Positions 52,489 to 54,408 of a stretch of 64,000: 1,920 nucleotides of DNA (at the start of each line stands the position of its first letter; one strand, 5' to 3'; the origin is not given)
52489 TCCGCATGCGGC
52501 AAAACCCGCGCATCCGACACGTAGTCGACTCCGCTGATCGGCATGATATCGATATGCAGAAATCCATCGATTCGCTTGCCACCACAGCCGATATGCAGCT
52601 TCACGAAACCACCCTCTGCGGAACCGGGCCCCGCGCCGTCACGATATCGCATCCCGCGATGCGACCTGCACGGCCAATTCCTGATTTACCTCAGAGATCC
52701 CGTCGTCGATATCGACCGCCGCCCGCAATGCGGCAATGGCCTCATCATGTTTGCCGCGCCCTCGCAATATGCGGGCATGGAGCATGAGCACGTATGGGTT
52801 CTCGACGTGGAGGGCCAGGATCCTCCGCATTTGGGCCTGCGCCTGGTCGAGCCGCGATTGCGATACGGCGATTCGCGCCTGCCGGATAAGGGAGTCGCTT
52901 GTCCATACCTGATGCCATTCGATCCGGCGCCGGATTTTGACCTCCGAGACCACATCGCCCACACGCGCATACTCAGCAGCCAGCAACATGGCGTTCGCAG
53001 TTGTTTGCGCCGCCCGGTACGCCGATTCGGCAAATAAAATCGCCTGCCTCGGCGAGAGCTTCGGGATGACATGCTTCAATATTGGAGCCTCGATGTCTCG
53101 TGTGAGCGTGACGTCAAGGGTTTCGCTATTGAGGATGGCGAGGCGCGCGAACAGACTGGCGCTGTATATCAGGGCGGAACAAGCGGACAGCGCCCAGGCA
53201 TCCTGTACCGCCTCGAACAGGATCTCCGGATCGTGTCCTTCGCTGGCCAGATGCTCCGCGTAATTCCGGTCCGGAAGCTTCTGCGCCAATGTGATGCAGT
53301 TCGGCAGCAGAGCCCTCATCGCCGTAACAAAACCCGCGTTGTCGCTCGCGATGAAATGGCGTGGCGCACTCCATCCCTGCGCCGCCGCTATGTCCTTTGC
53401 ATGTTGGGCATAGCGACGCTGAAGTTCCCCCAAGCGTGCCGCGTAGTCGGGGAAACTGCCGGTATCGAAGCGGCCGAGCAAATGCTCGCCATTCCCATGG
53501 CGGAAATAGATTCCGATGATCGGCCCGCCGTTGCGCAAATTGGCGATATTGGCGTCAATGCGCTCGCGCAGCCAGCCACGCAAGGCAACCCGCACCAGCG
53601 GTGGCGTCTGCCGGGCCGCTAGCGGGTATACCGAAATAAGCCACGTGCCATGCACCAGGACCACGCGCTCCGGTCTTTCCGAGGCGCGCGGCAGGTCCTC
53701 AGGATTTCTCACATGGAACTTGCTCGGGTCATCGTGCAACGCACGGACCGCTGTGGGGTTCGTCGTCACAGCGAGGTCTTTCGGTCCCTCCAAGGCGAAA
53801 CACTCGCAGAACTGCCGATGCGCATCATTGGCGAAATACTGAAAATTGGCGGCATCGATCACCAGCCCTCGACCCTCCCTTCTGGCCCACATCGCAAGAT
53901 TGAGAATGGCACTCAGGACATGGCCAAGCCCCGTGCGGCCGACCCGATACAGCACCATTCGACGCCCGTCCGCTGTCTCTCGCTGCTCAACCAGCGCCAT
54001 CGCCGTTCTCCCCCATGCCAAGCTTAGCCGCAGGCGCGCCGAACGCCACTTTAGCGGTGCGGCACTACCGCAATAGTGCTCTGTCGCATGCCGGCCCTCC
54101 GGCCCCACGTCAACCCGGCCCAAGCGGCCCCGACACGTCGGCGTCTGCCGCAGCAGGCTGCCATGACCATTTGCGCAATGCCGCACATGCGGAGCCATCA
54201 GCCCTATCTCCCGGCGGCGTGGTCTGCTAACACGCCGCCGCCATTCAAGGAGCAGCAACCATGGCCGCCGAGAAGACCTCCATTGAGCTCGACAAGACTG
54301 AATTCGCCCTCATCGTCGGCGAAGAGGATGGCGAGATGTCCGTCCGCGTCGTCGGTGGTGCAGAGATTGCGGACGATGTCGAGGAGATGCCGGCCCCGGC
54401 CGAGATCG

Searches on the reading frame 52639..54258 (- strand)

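Call 81: search_protein_families(library=pfam, max_evalue=0.001, proteins=[window:52639-54258:-])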
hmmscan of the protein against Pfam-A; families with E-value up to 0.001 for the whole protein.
window:52639-54258:- (539 aa): 2 families
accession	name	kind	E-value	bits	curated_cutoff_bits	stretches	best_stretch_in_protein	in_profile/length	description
PF05830.17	NodZ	-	4.6e-09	36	28.3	1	226-379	148-296/322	Nodulation protein Z (NodZ)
PF13432.12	TPR_16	-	5.8e-08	33.5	32.7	1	459-519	2-62/65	Tetratricopeptide repeat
